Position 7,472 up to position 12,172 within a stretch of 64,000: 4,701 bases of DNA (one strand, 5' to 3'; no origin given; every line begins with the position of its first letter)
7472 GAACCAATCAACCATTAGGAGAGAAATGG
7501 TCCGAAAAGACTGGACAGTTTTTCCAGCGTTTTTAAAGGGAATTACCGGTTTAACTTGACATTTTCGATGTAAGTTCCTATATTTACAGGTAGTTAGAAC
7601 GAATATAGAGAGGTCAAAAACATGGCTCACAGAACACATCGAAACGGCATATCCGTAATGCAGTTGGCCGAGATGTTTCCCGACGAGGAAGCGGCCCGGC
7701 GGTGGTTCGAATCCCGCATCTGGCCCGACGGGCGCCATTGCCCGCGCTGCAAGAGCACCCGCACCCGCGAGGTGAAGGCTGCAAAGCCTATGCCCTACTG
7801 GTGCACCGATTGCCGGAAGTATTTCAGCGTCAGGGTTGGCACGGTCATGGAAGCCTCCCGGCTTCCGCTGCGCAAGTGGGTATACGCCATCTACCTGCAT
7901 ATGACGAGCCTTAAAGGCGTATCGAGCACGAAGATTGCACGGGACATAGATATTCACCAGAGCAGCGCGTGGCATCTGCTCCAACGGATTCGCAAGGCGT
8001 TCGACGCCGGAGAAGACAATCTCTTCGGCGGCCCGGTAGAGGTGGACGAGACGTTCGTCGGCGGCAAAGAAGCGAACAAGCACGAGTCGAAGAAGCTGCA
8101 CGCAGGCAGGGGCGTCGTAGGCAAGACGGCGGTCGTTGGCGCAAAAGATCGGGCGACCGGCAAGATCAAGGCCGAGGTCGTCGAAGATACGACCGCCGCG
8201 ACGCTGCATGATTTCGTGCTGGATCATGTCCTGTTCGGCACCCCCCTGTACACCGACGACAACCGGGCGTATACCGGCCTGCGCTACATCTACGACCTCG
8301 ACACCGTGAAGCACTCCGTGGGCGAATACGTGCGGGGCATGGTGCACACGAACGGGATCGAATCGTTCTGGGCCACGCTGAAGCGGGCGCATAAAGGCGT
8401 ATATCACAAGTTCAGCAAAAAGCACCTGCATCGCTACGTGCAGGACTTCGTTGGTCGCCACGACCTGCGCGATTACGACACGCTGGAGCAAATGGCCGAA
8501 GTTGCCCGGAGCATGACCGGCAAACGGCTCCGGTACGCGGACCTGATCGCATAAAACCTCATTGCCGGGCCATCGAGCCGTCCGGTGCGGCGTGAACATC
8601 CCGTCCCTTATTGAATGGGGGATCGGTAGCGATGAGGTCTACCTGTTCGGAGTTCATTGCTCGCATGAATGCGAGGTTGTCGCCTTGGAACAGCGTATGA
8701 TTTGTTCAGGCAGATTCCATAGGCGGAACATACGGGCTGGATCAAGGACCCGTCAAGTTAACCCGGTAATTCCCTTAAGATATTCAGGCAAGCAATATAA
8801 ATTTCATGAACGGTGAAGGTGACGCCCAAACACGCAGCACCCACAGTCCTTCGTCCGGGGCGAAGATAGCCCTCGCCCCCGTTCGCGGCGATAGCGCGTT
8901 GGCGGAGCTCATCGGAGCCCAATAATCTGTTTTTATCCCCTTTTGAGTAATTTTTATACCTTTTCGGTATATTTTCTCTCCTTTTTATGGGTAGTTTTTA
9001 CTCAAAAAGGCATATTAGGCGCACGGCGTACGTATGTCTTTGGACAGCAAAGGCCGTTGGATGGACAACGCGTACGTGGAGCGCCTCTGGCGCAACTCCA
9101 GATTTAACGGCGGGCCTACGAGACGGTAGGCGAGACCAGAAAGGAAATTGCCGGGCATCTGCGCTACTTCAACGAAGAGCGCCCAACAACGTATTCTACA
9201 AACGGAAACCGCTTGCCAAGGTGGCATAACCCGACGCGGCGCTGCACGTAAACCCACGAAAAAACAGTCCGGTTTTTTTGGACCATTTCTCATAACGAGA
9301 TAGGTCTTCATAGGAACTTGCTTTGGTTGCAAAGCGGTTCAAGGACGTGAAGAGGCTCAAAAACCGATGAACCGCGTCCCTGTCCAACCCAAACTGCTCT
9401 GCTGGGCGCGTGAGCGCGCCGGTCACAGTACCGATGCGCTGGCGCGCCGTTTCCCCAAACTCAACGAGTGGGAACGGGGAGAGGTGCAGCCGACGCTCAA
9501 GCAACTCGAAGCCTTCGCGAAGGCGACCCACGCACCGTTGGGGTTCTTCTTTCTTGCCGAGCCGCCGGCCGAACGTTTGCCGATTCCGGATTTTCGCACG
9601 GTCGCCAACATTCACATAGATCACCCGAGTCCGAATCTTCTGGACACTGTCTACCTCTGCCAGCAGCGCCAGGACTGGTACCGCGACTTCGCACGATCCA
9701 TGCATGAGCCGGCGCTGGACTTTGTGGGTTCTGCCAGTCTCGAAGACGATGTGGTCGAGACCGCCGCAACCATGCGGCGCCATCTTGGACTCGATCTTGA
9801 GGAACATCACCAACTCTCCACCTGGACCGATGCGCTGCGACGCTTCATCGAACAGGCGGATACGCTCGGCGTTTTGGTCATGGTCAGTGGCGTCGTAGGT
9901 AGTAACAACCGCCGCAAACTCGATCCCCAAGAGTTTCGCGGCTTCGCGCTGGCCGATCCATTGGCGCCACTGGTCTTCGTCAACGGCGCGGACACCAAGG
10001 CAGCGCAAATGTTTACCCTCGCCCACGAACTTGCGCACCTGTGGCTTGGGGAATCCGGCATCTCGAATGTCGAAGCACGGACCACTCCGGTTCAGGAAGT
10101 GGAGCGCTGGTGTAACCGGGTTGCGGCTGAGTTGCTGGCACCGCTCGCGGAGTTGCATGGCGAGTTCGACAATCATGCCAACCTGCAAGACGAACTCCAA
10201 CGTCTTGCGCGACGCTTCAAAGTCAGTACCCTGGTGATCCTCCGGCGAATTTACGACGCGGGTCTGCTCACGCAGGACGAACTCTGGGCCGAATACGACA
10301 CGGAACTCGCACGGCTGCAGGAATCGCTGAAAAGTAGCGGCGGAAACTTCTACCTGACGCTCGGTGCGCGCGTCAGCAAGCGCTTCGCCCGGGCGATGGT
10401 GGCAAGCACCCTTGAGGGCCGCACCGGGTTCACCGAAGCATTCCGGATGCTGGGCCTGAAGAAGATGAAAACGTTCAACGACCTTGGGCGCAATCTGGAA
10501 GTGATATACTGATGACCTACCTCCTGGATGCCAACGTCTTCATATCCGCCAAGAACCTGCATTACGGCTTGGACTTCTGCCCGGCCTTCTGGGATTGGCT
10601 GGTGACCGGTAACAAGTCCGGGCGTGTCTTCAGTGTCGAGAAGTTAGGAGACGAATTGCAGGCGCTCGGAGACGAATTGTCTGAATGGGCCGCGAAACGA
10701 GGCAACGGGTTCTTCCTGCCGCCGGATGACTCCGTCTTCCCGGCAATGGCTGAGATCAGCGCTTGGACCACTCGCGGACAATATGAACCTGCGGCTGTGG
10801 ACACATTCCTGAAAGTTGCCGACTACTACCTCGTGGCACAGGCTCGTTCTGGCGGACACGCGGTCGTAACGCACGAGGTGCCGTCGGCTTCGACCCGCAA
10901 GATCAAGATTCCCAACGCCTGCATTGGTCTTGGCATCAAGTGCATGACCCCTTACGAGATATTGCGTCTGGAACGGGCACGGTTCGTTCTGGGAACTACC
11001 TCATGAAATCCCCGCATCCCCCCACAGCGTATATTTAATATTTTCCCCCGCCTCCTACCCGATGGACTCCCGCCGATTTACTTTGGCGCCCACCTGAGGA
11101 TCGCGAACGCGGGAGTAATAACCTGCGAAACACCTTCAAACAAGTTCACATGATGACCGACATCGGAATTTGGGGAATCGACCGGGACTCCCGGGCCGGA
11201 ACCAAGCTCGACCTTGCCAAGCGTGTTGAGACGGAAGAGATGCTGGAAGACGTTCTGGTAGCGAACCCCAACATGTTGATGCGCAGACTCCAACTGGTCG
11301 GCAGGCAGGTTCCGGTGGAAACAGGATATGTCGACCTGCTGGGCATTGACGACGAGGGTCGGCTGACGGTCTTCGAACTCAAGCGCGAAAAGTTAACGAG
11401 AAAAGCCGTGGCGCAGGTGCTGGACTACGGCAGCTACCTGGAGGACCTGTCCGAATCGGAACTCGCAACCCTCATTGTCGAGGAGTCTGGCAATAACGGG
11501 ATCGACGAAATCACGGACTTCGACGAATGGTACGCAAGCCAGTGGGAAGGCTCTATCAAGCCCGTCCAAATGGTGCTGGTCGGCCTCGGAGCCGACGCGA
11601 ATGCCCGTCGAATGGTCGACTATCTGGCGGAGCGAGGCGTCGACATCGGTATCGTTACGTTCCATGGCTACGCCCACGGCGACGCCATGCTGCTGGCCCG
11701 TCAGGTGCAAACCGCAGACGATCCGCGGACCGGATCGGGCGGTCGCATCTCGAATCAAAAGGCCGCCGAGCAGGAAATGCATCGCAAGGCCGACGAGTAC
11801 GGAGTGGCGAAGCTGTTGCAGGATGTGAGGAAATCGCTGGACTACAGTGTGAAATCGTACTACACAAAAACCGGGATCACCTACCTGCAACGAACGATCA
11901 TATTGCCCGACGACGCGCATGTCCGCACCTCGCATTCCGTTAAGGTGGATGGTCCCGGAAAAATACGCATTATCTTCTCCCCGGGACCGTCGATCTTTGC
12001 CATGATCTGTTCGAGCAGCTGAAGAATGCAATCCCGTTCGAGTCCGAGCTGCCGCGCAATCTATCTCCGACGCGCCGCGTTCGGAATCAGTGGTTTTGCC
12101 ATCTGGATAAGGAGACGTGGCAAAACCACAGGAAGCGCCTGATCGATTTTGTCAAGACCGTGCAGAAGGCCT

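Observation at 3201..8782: A 5566-bp IS1595-bounded composite transposon flanked by identical 8-bp target duplications (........)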

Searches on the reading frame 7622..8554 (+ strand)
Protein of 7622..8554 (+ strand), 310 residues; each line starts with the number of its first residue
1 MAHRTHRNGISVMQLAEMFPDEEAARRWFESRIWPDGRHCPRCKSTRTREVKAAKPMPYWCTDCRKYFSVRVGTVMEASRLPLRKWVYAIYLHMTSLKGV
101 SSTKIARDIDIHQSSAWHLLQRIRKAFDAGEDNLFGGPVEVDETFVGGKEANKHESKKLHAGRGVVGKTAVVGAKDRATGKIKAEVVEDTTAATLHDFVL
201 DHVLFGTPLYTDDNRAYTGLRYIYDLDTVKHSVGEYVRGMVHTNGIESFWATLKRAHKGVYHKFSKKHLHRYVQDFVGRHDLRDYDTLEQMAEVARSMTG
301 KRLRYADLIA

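Call 10: search_protein_families(library=pfam, proteins=[window:7622-8554:+], max_evalue=0.01)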
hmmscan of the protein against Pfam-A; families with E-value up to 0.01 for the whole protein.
window:7622-8554:+ (310 aa): 2 families
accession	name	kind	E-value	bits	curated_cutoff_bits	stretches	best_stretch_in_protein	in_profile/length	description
PF12762.13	DDE_Tnp_IS1595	-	1.5e-39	135.9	27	1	136-279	3-151/153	ISXO2-like transposase domain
PF12760.12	Zn_ribbon_IS1595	-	3.6e-07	30.5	25.4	1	20-66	1-45/46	Transposase zinc-ribbon domain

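Call 12: find_encoding_contigs(protein=window:7622-8554:+, flank=10000, max_places=10)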
Protein window:7622-8554:+ (310 aa): 5 contigs read that carry it; 5 places shown.
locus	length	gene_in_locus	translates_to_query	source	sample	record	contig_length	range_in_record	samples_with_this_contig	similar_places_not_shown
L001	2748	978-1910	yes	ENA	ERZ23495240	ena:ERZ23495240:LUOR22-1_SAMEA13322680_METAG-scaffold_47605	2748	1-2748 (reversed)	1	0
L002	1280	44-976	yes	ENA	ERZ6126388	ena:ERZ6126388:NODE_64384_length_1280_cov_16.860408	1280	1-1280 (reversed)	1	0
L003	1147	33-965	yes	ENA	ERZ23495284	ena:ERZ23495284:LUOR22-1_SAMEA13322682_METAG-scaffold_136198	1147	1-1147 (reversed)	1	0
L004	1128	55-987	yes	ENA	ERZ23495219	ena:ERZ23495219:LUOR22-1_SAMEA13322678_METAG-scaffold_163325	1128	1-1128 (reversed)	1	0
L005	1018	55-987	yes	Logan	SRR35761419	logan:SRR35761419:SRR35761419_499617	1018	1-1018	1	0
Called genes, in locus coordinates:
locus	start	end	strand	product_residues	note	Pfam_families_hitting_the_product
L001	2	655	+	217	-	?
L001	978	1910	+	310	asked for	PF12760:Zn_ribbon_IS1595 (weak), PF12762:DDE_Tnp_IS1595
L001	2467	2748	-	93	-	?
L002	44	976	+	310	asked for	PF12760:Zn_ribbon_IS1595 (weak), PF12762:DDE_Tnp_IS1595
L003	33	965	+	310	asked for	PF12760:Zn_ribbon_IS1595 (weak), PF12762:DDE_Tnp_IS1595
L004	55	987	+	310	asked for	PF12760:Zn_ribbon_IS1595 (weak), PF12762:DDE_Tnp_IS1595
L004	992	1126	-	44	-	?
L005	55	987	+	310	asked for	PF12760:Zn_ribbon_IS1595 (weak), PF12762:DDE_Tnp_IS1595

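Call 33: find_related_loci(query=window:7622-8554:+, collection=genome_contigs, flank=10000)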
Query window:7622-8554:+ (310 aa) in genome_contigs; peptide patterns used: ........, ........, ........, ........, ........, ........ (x = any residue, [..] = any of these).
431 stretches matched a pattern; 264 encode a relative of the query (tblastn E <= 1e-3); the best 80 are kept; 78 distinct loci.
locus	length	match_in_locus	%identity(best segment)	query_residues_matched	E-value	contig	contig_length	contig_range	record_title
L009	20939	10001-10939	76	1-310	1e-163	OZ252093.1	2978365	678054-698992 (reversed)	MAG: Rhodothermales bacterium isolate 6d7e3f05-e9b0-42b1-9b57-d28f79994439 genome assembly, chromosome: 1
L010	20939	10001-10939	76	1-310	1e-163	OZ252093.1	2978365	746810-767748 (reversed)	MAG: Rhodothermales bacterium isolate 6d7e3f05-e9b0-42b1-9b57-d28f79994439 genome assembly, chromosome: 1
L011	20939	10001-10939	76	1-310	8e-164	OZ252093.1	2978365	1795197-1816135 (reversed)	MAG: Rhodothermales bacterium isolate 6d7e3f05-e9b0-42b1-9b57-d28f79994439 genome assembly, chromosome: 1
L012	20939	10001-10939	76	1-310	1e-163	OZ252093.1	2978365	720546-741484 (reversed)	MAG: Rhodothermales bacterium isolate 6d7e3f05-e9b0-42b1-9b57-d28f79994439 genome assembly, chromosome: 1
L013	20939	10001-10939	76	1-310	1e-163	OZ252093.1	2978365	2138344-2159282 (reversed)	MAG: Rhodothermales bacterium isolate 6d7e3f05-e9b0-42b1-9b57-d28f79994439 genome assembly, chromosome: 1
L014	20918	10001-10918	75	4-310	1e-161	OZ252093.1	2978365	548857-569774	MAG: Rhodothermales bacterium isolate 6d7e3f05-e9b0-42b1-9b57-d28f79994439 genome assembly, chromosome: 1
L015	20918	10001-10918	75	4-310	1e-161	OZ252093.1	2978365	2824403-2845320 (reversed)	MAG: Rhodothermales bacterium isolate 6d7e3f05-e9b0-42b1-9b57-d28f79994439 genome assembly, chromosome: 1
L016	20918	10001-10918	75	4-310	2e-161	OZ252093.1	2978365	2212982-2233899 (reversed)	MAG: Rhodothermales bacterium isolate 6d7e3f05-e9b0-42b1-9b57-d28f79994439 genome assembly, chromosome: 1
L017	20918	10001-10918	75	4-310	1e-161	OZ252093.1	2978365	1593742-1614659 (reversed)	MAG: Rhodothermales bacterium isolate 6d7e3f05-e9b0-42b1-9b57-d28f79994439 genome assembly, chromosome: 1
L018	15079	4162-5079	73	4-310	2e-157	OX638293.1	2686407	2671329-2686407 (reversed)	MAG: Rhodothermales bacterium isolate 042ea3ce-0ccb-4c6a-82ee-eaa32ce74e6d genome assembly, chromosome: 1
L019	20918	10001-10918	67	4-309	4e-141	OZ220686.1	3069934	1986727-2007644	MAG: Rhodothermales bacterium isolate 312d6c01-350c-491a-87ad-f3958f88b76c genome assembly, chromosome: 1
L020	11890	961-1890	63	4-310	6e-136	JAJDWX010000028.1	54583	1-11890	MAG: Rhodothermales bacterium isolate jk18x25bins.61 k141_666543, whole genome shotgun sequence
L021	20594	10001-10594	99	1-198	6e-133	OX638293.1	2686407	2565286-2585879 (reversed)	MAG: Rhodothermales bacterium isolate 042ea3ce-0ccb-4c6a-82ee-eaa32ce74e6d genome assembly, chromosome: 1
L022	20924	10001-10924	62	4-309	1e-132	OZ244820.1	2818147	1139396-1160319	MAG: Dehalococcoidia bacterium isolate 8e38443b-1663-44b1-9e42-562fda865265 genome assembly, chromosome: 1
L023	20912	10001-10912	63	4-310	3e-128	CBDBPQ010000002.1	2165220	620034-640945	MAG: Dehalococcoidia bacterium isolate abcbbb68-f6b9-45fe-872f-470341002cc5 genome assembly, contig: contig_2, whole gen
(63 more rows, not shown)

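Call 62: search_protein_families(library=ncbifam, proteins=[window:7622-8554:+, L013:11718-12722:-, L013:12560-12853:-], max_evalue=0.001)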
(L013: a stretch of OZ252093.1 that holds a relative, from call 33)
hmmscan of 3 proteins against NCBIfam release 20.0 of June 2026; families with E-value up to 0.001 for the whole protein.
window:7622-8554:+ (310 aa): 2 families
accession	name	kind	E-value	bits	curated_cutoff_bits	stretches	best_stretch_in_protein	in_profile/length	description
NF033547.1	transpos_IS1595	equivalog_domain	9.4e-50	169.4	75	1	78-280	1-212/215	IS1595 family transposase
NF033558.1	transpos_IS1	equivalog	0.00019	21.4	100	1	40-218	1-164/199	IS1 family transposase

L013:11718-12722:- (334 aa): 3 families
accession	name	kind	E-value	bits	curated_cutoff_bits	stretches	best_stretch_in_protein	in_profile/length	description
NF033516.0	transpos_IS3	equivalog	3e-78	263.7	160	1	55-322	88-367/369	IS3 family transposase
NF033577.2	transpos_IS481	equivalog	1.2e-32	113.6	224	1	97-323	63-283/284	IS481 family transposase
NF033587.1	transpos_IS6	equivalog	3e-08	33.6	125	1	169-281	63-169/202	IS6 family transposase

L013:12560-12853:- (97 aa): 2 families
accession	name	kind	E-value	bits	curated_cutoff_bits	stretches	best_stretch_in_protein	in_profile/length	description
NF033516.0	transpos_IS3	equivalog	8.7e-12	44.9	160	1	13-92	2-81/369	IS3 family transposase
NF047595.1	IS66_ISRel24_TnpA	equivalog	1.6e-08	35.1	74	1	6-50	2-46/113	IS66-like element accessory protein TnpA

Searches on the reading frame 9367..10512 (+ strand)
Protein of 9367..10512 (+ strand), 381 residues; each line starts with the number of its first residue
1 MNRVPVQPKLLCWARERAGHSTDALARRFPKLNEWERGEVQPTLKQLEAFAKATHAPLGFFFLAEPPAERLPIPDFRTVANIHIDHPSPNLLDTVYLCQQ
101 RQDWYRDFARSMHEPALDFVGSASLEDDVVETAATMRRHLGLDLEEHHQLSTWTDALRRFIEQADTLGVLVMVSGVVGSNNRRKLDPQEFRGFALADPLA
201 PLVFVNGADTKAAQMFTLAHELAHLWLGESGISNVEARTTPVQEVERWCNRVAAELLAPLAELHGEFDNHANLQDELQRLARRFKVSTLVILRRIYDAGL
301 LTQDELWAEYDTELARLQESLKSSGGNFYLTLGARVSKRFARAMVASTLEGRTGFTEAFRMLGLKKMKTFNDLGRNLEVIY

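Call 10: search_protein_families(library=pfam, proteins=[window:9367-10512:+], max_evalue=0.01)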
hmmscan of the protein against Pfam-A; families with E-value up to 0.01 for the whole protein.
window:9367-10512:+ (381 aa): 4 families
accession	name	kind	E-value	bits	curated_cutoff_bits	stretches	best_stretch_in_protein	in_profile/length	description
PF06114.19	Peptidase_M78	-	4.4e-18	65.7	22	1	166-295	3-122/123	IrrE N-terminal-like domain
PF13560.12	HTH_31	-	0.0054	17.4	27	1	14-57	9-57/64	Helix-turn-helix domain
PF20573.4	DUF6782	-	0.0058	16.4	27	1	187-227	63-103/241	Putative metallopeptidase family (DUF6782)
PF01381.28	HTH_3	-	0.0075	16.7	23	0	32-58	26-52/55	Helix-turn-helix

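Call 17: find_encoding_contigs(protein=window:9367-10512:+, flank=10000, max_places=10)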
Protein window:9367-10512:+ (381 aa): no gene with exactly this product is on record in the collection.

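Call 48: list_cluster_members(proteins=[P0001, window:9367-10512:+, window:10512-11006:+, window:705-1634:+, window:5584-5976:+, window:6006-6368:+, P0121, window:7622-8554:+, window:11150-12022:+, window:12951-14180:+])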
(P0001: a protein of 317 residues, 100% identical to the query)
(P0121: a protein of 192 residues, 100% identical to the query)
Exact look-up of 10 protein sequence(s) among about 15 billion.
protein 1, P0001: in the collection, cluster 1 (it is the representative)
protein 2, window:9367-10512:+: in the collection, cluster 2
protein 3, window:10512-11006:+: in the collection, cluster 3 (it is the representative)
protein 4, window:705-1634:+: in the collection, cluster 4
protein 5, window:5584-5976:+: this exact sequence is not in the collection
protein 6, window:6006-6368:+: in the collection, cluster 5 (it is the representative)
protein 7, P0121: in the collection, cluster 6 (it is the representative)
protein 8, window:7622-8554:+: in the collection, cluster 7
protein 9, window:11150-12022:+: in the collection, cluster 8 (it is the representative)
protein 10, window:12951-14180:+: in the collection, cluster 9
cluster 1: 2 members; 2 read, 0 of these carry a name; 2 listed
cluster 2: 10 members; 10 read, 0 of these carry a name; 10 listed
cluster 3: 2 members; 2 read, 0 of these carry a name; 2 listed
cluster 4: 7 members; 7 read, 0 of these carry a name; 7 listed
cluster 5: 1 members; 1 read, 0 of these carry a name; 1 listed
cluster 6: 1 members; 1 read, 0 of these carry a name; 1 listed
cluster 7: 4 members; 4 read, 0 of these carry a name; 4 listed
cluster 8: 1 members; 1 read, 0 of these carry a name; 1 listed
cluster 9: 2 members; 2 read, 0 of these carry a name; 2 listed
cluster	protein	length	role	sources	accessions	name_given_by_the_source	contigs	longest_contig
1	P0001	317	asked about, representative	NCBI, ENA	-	-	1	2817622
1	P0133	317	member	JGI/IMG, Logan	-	-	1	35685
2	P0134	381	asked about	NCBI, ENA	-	-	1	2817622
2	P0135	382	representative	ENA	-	-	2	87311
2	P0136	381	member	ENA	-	-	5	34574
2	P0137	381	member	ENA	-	-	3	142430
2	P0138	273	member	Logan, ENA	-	-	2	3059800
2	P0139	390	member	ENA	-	-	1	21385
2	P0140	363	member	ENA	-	-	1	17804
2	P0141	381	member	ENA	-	-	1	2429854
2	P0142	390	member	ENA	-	-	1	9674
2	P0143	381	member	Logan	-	-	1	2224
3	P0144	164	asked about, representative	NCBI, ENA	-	-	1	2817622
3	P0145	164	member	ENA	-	-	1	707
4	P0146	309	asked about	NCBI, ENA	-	-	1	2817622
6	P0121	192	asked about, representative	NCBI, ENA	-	-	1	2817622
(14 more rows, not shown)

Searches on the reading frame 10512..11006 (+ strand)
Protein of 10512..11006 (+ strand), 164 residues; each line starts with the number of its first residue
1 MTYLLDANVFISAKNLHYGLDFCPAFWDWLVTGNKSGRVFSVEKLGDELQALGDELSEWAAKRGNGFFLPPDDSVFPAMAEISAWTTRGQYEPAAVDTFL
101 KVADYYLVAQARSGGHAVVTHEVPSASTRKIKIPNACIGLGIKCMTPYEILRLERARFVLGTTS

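Call 10: search_protein_families(library=pfam, proteins=[window:10512-11006:+], max_evalue=0.01)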
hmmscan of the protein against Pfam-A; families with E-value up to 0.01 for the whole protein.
window:10512-11006:+ (164 aa): 1 family
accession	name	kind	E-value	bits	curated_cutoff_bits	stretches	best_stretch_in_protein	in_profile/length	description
PF14367.12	DUF4411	-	8.5e-50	169.1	23.5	1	3-158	1-159/159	Domain of unknown function (DUF4411)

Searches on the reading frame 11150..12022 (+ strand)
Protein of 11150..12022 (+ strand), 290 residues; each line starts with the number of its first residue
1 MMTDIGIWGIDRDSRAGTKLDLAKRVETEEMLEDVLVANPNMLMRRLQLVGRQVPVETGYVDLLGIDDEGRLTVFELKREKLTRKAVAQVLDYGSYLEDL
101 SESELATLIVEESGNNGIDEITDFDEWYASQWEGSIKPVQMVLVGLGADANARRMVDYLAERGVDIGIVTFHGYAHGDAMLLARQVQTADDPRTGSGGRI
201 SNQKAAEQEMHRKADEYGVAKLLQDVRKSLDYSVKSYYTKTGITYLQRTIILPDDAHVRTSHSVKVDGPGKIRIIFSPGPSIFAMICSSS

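Call 10: search_protein_families(library=pfam, proteins=[window:11150-12022:+], max_evalue=0.01)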
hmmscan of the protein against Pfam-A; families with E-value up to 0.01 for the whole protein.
window:11150-12022:+ (290 aa): 1 family
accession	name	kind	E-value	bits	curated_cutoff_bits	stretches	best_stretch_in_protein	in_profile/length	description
PF01939.22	NucS_C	-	2.1e-09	37.9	24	1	29-99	2-72/124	Endonuclease NucS C-terminal domain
